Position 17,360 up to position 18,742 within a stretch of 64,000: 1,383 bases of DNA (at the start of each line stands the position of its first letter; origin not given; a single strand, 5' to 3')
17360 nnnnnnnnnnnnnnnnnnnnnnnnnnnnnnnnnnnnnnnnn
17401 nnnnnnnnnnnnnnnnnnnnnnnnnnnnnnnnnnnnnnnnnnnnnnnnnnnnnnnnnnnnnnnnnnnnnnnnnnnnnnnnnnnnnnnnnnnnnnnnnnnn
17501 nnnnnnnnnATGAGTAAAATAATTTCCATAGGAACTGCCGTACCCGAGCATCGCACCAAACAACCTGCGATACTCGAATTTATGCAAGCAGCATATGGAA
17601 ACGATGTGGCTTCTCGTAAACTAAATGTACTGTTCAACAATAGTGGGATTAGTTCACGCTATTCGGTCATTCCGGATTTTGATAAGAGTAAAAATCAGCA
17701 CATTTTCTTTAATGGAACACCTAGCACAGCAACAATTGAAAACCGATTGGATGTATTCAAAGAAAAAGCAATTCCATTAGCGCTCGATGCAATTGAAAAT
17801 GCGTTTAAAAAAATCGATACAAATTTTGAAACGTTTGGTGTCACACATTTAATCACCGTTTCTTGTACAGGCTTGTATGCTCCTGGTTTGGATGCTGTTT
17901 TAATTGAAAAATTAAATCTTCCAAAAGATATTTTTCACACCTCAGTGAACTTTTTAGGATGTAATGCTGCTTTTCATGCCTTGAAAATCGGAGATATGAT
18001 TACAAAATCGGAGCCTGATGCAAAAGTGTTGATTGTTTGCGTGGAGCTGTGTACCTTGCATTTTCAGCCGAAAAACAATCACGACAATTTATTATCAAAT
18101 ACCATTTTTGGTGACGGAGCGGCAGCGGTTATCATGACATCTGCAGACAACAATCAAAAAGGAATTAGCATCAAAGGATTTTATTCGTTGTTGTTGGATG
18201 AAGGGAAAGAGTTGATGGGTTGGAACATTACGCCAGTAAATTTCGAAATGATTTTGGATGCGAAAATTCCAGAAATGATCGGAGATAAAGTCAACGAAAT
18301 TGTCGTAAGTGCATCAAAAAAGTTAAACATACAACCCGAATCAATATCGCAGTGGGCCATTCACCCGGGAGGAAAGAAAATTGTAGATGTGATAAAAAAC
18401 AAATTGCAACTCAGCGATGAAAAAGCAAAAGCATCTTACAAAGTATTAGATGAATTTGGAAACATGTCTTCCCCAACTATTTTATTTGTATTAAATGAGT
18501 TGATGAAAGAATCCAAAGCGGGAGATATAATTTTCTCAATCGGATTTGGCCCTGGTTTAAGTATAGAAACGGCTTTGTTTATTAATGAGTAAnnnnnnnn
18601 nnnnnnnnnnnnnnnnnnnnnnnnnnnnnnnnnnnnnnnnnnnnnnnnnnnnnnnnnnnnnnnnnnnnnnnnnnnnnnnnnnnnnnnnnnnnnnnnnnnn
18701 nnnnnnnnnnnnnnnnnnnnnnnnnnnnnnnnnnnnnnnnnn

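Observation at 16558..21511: UbiA prenyltransferase - type III PKS - methyltransferase - flavoprotein - SDR operon: an srs/agq-like phenolic-lipid cluster in a Bacteroidota genome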

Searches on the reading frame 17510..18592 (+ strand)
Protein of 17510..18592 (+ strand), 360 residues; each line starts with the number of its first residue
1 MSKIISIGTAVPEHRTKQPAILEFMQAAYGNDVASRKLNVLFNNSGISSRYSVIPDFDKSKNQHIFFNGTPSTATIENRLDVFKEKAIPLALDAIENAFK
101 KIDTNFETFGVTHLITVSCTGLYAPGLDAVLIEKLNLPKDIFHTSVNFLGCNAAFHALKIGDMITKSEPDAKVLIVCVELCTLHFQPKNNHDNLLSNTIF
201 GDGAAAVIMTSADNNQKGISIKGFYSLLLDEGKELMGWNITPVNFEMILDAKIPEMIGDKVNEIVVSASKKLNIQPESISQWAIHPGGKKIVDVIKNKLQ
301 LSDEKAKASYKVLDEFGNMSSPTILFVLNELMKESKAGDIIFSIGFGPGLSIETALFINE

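Call 3: search_protein_families(library=pfam, proteins=[window:17510-18592:+], max_evalue=0.01)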
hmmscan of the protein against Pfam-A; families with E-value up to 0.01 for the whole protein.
window:17510-18592:+ (360 aa): 5 families
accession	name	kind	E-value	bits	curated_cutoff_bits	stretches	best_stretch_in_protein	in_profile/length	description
PF00195.25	Chal_sti_synt_N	-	2.6e-27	96.2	27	1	3-211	15-223/225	Chalcone and stilbene synthases, N-terminal domain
PF02797.21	Chal_sti_synt_C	-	1.3e-22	80.9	27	1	231-356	12-146/151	Chalcone and stilbene synthases, C-terminal domain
PF08392.18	FAE1_CUT1_RppA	-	1.1e-12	48.4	27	1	90-216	86-210/290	FAE1/Type III polyketide synthase-like protein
PF08541.16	ACP_syn_III_C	-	1.5e-11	44.7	26.6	1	271-356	3-87/90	3-Oxoacyl-[acyl-carrier-protein (ACP)] synthase III C terminal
PF08545.16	ACP_syn_III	-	4.4e-08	33.3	24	1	150-217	6-69/80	3-Oxoacyl-[acyl-carrier-protein (ACP)] synthase III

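Call 4: search_protein_families(library=ncbifam, proteins=[window:17510-18592:+], max_evalue=0.01)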
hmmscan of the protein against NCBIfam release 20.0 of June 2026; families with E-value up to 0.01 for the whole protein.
window:17510-18592:+ (360 aa): 9 families
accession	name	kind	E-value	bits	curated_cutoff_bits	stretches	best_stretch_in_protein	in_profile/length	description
NF042429.2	DHPHCoAsyn_DpgA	equivalog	1.2e-53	182.3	425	1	4-356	1-347/350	3,5-dihydroxyphenylacetyl-CoA synthase DpgA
NF006829.0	PRK09352.1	subfamily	2.9e-17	62.6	249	1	83-356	49-318/322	beta-ketoacyl-ACP synthase 3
NF005703.0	PRK07515.1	equivalog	1.7e-15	56.8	304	2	260-356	273-369/373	beta-ketoacyl-ACP synthase III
TIGR00747.1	fabH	subfamily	1.9e-13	50.2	292.1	1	81-355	45-318/322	beta-ketoacyl-ACP synthase III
NF004623.0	PRK05963.1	equivalog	3.1e-11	43.1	437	2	79-221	45-180/328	beta-ketoacyl-ACP synthase III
NF006720.0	PRK09258.1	equivalog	2.9e-09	36.7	285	1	184-351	167-330/338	3-oxoacyl-ACP synthase III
NF005541.0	PRK07204.1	equivalog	1.2e-08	34.7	402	1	129-219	92-179/329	beta-ketoacyl-ACP synthase III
NF009519.0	PRK12880.1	equivalog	1.7e-08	34.1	436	2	90-217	63-183/353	beta-ketoacyl-ACP synthase III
NF003274.0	PRK04262.1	equivalog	1.6e-06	27.4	244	1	81-350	45-299/347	hydroxymethylglutaryl-CoA synthase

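Call 7: search_solved_structures(query=window:17510-18592:+, max_evalue=1e-10)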
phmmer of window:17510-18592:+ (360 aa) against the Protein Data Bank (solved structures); distinct sequences matched with E-value up to 1e-10: 103 (the best 60 are shown).
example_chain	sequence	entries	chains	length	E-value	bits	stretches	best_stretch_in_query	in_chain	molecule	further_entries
4b0n_A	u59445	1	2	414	4.8e-48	167.2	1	9-350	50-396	POLYKETIDE SYNTHASE III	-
1ted_A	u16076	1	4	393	3e-42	148.2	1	42-357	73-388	pks18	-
2h84_A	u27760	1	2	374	9.9e-42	146.5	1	3-355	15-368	Steely1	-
7cb3_A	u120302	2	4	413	1e-40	143.2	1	38-357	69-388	Chalcone/stilbene synthase | Chalcone synthase-like protein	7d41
1tee_A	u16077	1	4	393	1e-40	143.2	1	42-357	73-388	pks18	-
7f0e_A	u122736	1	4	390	1.1e-34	123.4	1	41-356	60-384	EnPKS2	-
6j1m_A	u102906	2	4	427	3e-34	121.9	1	4-356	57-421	A. acutangulus PKS2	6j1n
5w8q_A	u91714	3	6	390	1.3e-33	119.8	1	2-357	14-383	BIS3 biphenyl synthase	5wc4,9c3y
9c3w_A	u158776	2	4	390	1.3e-33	119.8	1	2-357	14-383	BIS3 biphenyl synthase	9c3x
3awj_A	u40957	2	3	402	2.5e-33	118.9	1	3-357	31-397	Chalcone synthase-like polyketide synthase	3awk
9uuc_A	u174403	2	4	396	8.4e-33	117.1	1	36-356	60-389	Stilbene synthase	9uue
9uud_A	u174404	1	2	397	8.5e-33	117.1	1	36-356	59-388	Stilbene synthase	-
9uu8_A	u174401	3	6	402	8.8e-33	117.1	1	36-356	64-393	Stilbene synthase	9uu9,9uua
3tsy_A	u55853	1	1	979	1.7e-32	116.1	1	3-356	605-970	Fusion Protein 4-coumarate--CoA ligase 1, Resveratrol synthase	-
7f08_B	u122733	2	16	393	1.7e-32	116.1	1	90-356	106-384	chalcone synthase | EnPKS1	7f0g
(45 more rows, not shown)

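Call 8: find_homologous_proteins(query=window:17510-18592:+, max_evalue=1e-20)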
Query window:17510-18592:+ (360 aa): 7995 proteins with E <= 1e-20 among 8000 candidates; the best 120 are listed.
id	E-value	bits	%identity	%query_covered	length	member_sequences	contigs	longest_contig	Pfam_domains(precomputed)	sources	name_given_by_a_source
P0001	1.2e-202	690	85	100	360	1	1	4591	PF02797.22,PF08545.17,PF08541.17,PF08392.19,PF00195.26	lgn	-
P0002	3.9e-201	685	84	100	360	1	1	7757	PF02797.22,PF08545.17,PF08541.17,PF08392.19,PF00195.26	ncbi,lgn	ncbi:type III polyketide synthase [soil metagenome]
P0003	7.0e-199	678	85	100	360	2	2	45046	PF02797.22,PF08545.17,PF08541.17,PF08392.19,PF00195.26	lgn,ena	-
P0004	9.4e-199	678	84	100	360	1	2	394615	PF02797.22,PF08545.17,PF08541.17,PF08392.19,PF00195.26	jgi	jgi:predicted naringenin-chalcone synthase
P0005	1.2e-198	677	85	99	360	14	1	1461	PF02797.22,PF08545.17,PF08541.17,PF08392.19,PF00195.26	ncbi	-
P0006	4.2e-197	672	83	100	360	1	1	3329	PF02797.22,PF08545.17,PF08541.17,PF08392.19,PF00195.26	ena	-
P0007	5.0e-196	669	84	100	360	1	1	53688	PF02797.22,PF08545.17,PF08541.17,PF08392.19,PF00195.26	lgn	-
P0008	5.2e-195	665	83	100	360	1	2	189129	PF02797.22,PF08545.17,PF08541.17,PF08392.19,PF00195.26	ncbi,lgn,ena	-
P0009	7.3e-195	665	82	100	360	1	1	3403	PF02797.22,PF08545.17,PF08541.17,PF08392.19,PF00195.26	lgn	-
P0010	1.0e-194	664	81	100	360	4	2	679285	PF02797.22,PF08545.17,PF08541.17,PF08392.19,PF00195.26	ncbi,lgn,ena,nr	ncbi:MAG: type III polyketide synthase [Bacteroidetes bacterium]|nr:type III polyketide synthase [Ba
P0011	3.9e-194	662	81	100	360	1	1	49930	PF02797.22,PF08545.17,PF08541.17,PF08392.19,PF00195.26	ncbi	-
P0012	1.0e-193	661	81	100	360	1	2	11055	PF02797.22,PF08545.17,PF08541.17,PF08392.19,PF00195.26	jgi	jgi:predicted naringenin-chalcone synthase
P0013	1.7e-193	660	81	100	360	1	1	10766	PF02797.22,PF08545.17,PF08541.17,PF08392.19,PF00195.26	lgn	-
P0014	1.8e-193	660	83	99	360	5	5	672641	PF02797.22,PF08545.17,PF08541.17,PF08392.19,PF00195.26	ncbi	ncbi:MAG: type III polyketide synthase [Bacteroidia bacterium]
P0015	2.5e-193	660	82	100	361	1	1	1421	PF02797.22,PF08545.17,PF08541.17,PF08392.19,PF00195.26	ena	-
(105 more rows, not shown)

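Call 11: find_related_loci(query=A1, collection=genome_contigs, flank=10000)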
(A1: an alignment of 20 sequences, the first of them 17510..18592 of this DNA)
Query A1 (360 aa) in genome_contigs; peptide patterns used: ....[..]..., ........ (x = any residue, [..] = any of these).
600 stretches matched a pattern (row limit reached: there are more); 590 encode a relative of the query (tblastn E <= 1e-3); the best 80 are kept; 80 distinct loci.
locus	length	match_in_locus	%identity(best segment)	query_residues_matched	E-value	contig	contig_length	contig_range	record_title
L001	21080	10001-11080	83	1-360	0e+0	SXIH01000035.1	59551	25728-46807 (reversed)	MAG: Bacteroidota bacterium isolate F1-120-MAGs045 F1-120__c533991, whole genome shotgun sequence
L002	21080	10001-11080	80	1-360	0e+0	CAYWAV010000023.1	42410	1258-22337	MAG TPA_asm: uncultured Chitinophaga sp. isolate SRP128246_co1_111 genome assembly, contig: NODE_1167_length_42410_cov_1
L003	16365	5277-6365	75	1-357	0e+0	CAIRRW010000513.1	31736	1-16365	MAG: uncultured Bacteroidetes bacterium isolate MJ-time_bin-7887 genome assembly, contig: bin-7887:513/551, whole genome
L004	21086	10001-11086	73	1-357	8e-177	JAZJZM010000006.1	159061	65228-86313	MAG: Bacteroidota bacterium isolate ADI_H2L1_1_122_18_3-bin023 ADIH2L11_B023_0_000000000006, whole genome shotgun sequen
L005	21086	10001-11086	69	1-357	6e-166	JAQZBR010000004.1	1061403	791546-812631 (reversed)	MAG: Bacteroidota bacterium isolate C_No_T20_C_bin.137 scaffold_16, whole genome shotgun sequence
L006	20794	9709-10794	67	1-357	1e-164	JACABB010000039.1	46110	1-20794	MAG: Bacteroidales bacterium isolate Cfx3-06 MAG06_39, whole genome shotgun sequence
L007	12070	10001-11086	63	1-357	5e-160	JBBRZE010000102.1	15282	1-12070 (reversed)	MAG: Bacteroidales bacterium isolate metawrap_la5_24 metawrap_la5_24_K_580679_L_15282_cov_36.0666, whole genome shotgun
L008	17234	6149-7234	63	1-357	1e-155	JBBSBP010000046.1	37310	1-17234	MAG: Bacteroidales bacterium isolate La6_metabat2.157 La6_metabat2.157_K_2073041_L_37310_cov_16.2799, whole genome shotg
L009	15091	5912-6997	63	1-357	2e-153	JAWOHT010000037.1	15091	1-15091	MAG: Bacteroidales bacterium isolate CWP5-1.bin.146 k191_129952, whole genome shotgun sequence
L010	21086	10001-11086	61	1-357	2e-150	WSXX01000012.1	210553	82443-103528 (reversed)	MAG: Bacteroidetes bacterium isolate X3_MetaBAT.13 scaffold_54, whole genome shotgun sequence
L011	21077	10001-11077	60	2-357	1e-147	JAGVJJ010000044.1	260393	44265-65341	MAG: Bacteroidia bacterium isolate SW_35 c_000000083305, whole genome shotgun sequence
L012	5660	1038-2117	59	1-355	1e-145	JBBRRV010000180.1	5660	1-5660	MAG: Bacteroidales bacterium isolate La2_maxbin2.001 La2_maxbin2.001_K_65216L5660_cov_224.5686, whole genome shotgun seq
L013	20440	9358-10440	58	2-358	9e-143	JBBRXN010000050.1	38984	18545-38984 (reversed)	MAG: Bacteroidales bacterium isolate La4_metabat2.215 La4_metabat2.215_K_1471971_L_38984_cov_49.6354, whole genome shotg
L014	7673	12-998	63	34-357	7e-142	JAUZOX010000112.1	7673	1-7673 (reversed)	MAG: Bacteroidota bacterium isolate bin178(16d) ICLIJHDO_112, whole genome shotgun sequence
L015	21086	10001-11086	58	1-357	2e-141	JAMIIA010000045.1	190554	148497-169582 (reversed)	MAG: Bacteroidales bacterium isolate RA_AS_maxbin.060 k201_500469, whole genome shotgun sequence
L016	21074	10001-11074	58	2-355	1e-138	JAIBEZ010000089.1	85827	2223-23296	MAG: Prolixibacteraceae bacterium isolate BC_metabat.bin.32 BC_k141_108432, whole genome shotgun sequence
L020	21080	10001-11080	54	1-357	1e-134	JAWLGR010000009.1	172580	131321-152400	MAG: Mariniphaga sp. isolate 30dZY2.bin.126 NODE_189_length_172580_cov_6.177092, whole genome shotgun sequence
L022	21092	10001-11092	55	1-360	3e-131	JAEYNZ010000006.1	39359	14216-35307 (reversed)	MAG: Bacteroidetes bacterium isolate OH_CBB_133 k127_1737426, whole genome shotgun sequence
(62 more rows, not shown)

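Call 19: search_dna_similar(query=window:17510-18592:+, collection=plasmids, mode=protein, max_rows=30)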
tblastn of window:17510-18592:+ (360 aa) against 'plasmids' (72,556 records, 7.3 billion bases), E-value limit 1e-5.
Records with a match: 197; places in all: 208; records where one place covers at least 80% of the query: 164.
Best place of each record, by identity: <60% 197.
By first word of the organism name: Streptomyces 84; Rhizobium 45; Sphingobium 13; Deinococcus 7; Novosphingobium 4; Azospirillum 3; Kitasatospora 3; Phyllobacterium 2; Embleya 2; Stenotrophomonas 2; and 29 more.
By predicted mobility (MOB-suite, as given by PLSDB): non-mobilizable 134; conjugative 46; mobilizable 17.
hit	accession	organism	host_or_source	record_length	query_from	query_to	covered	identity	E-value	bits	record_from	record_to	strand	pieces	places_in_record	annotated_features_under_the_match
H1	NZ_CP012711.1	Psychrobacter urativorans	cell culture,soil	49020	2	360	100%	39.8%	8e-71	247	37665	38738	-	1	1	type III polyketide synthase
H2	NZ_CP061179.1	Roseomonas haemaphysalidis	tick,pure culture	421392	7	357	98%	36.4%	6e-65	229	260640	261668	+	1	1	type III polyketide synthase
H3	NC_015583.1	Novosphingobium sp. PP1Y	-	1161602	2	357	99%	35.8%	1e-56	206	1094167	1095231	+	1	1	none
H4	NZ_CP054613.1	Paenibacillus cellulosilyticus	cell culture,soil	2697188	4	353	97%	36.1%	8e-64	226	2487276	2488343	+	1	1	none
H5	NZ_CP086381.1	Deinococcus radiophilus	Harpadon nehereus,cell culture,2 Mrad ...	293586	4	357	98%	34.9%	3e-70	245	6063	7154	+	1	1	3-oxoacyl-[acyl-carrier-protein] synthase III C-terminal ...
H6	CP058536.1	Deinococcus sp. D7000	seawater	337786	4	357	98%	34.6%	2e-63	225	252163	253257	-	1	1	type III polyketide synthase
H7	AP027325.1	Sphingobium sp. TomTYG46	-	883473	4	357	98%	34.5%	4e-56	204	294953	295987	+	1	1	chalcone synthase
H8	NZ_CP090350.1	Methylobacterium oryzae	single cell,soil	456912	7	357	98%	34.8%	1e-61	220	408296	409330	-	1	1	type III polyketide synthase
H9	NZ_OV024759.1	Deinococcus radiodurans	-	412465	4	357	98%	34.4%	5e-66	233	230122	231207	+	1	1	type III polyketide synthase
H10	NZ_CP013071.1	Sphingobium indicum B90A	sugarcane rhizosphere soil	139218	2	357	99%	34.2%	1e-54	200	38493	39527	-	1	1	type III polyketide synthase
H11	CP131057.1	Hyphomicrobiales bacterium UR115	tomato,bacteria,rhizosphere soil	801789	7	357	98%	34.6%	3e-59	213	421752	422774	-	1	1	none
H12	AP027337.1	Sphingobium sp. TomTYG72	-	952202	4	357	98%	34.3%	1e-55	202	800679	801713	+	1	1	chalcone synthase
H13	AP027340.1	Sphingobium sp. TomTYG73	-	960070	6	357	98%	34.5%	2e-56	205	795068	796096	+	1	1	chsA: chalcone synthase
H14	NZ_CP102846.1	Microvirga terrae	soil,soil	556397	4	357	98%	34.3%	7e-59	212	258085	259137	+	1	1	type III polyketide synthase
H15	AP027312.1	Sphingobium sp. TomMM7A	-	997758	6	357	98%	34.2%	3e-56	204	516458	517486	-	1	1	chsA: chalcone synthase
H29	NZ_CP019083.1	Paludisphaera borealis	-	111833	2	357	99%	32.2%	3e-62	222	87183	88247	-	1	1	type III polyketide synthase | serine/threonine-protein kinase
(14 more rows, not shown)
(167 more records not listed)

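Call 22: get_annotated_region(hit=H2, flank=6000)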
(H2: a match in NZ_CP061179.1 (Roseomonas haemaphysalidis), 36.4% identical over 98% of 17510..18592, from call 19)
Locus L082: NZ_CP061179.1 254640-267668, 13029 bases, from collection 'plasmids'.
description: Roseomonas haemaphysalidis strain 546 plasmid p546-2
organism: Roseomonas haemaphysalidis (NCBI taxid 2768162)
taxonomy: Bacteria; Pseudomonadota; Alphaproteobacteria; Rhodospirillales; Acetobacteraceae; Roseomonas; Roseomonas haemaphysalidis
host: -; source: tick,pure culture; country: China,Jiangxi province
typing (MOB-suite, as given by PLSDB): non-mobilizable
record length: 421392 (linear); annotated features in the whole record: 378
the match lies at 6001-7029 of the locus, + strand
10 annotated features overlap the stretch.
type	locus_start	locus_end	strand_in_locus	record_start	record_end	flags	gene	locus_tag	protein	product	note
CDS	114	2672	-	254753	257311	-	-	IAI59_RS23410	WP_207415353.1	carbohydrate-binding domain-containing protein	-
CDS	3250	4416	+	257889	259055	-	-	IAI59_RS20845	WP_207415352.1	aminotransferase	GO:0009058 - biosynthetic process [Evidence IEA]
CDS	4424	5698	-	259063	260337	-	-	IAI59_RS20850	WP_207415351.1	hypothetical protein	-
CDS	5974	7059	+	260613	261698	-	-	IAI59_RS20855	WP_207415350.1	type III polyketide synthase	-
CDS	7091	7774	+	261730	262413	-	-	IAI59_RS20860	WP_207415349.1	methyltransferase domain-containing protein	-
CDS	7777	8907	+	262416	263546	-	-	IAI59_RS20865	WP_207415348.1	FAD-dependent monooxygenase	-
CDS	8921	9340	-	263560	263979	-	-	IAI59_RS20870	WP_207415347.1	hypothetical protein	-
CDS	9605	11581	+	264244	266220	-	-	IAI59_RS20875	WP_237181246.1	HAD-IIB family hydrolase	GO:0008152 - metabolic process [Evidence IEA]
CDS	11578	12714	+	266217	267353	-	-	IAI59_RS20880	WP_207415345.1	hypothetical protein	-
CDS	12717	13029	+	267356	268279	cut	-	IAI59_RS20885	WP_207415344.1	galactosyltransferase-related protein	-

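Call 28: get_annotated_region(hit=H29, flank=5000)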
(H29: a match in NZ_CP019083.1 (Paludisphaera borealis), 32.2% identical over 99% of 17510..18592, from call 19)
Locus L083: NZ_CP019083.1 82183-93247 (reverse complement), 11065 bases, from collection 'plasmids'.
description: Paludisphaera borealis strain PX4 plasmid PALBO1, complete sequence
organism: Paludisphaera borealis (NCBI taxid 1387353)
taxonomy: Bacteria; Planctomycetota; Planctomycetia; Isosphaerales; Isosphaeraceae; Paludisphaera; Paludisphaera borealis
host: -; source: -; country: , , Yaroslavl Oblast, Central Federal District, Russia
typing (MOB-suite, as given by PLSDB): non-mobilizable; replicon rep_cluster_171
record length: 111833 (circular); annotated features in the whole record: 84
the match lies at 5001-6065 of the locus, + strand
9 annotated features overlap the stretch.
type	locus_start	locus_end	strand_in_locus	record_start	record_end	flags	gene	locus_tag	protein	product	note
CDS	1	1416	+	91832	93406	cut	-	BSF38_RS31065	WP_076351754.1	PAS domain-containing sensor histidine kinase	-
CDS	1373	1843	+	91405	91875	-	-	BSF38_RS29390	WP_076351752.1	response regulator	-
CDS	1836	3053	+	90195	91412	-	-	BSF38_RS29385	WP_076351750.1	hybrid sensor histidine kinase/response regulator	-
CDS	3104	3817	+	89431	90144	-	-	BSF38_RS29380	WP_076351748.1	methyltransferase domain-containing protein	-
CDS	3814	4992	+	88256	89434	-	-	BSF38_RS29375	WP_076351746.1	NAD(P)/FAD-dependent oxidoreductase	-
CDS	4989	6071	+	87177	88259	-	-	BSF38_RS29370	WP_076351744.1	type III polyketide synthase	-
CDS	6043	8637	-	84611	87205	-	-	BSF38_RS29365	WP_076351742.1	serine/threonine-protein kinase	GO:0006468 - protein phosphorylation [Evidence IEA]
CDS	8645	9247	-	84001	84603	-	-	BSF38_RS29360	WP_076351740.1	sigma-70 family RNA polymerase sigma factor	GO:0006352 - DNA-templated transcription initiation [Evidence IEA]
CDS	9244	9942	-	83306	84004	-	-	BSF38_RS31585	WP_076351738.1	hypothetical protein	-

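Call 29: get_annotated_region(hit=H9, flank=5000)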
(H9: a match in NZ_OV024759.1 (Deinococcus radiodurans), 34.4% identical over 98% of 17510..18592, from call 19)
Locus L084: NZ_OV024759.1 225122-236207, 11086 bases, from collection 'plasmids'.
description: Deinococcus radiodurans isolate DRR11 plasmid 3
organism: Deinococcus radiodurans (NCBI taxid 1299)
taxonomy: Bacteria; Deinococcota; Deinococci; Deinococcales; Deinococcaceae; Deinococcus; Deinococcus radiodurans
host: -; source: -; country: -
typing (MOB-suite, as given by PLSDB): non-mobilizable
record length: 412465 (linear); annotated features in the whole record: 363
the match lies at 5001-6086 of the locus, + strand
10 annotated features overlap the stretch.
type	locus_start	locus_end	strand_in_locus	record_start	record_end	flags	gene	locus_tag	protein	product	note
CDS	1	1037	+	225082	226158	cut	urtC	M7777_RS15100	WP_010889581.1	urea ABC transporter permease subunit UrtC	GO:0015840 - urea transport [Evidence IEA]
CDS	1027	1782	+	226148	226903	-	urtD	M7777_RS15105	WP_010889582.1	urea ABC transporter ATP-binding protein UrtD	GO:0015840 - urea transport [Evidence IEA]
CDS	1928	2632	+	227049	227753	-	urtE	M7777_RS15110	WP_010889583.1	urea ABC transporter ATP-binding subunit UrtE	GO:0015840 - urea transport [Evidence IEA]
CDS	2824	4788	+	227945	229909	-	-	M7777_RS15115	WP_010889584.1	peptide-N-glycosidase F-related protein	-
CDS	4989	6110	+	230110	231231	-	-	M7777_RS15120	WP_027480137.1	type III polyketide synthase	-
CDS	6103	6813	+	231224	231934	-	-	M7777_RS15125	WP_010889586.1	class I SAM-dependent methyltransferase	-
CDS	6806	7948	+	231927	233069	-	-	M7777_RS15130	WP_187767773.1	NAD(P)/FAD-dependent oxidoreductase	-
CDS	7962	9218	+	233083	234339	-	-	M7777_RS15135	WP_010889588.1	glycosyltransferase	-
CDS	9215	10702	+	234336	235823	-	-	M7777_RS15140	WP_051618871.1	phospholipase D-like domain-containing protein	-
CDS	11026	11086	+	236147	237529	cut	-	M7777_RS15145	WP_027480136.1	VWA domain-containing protein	-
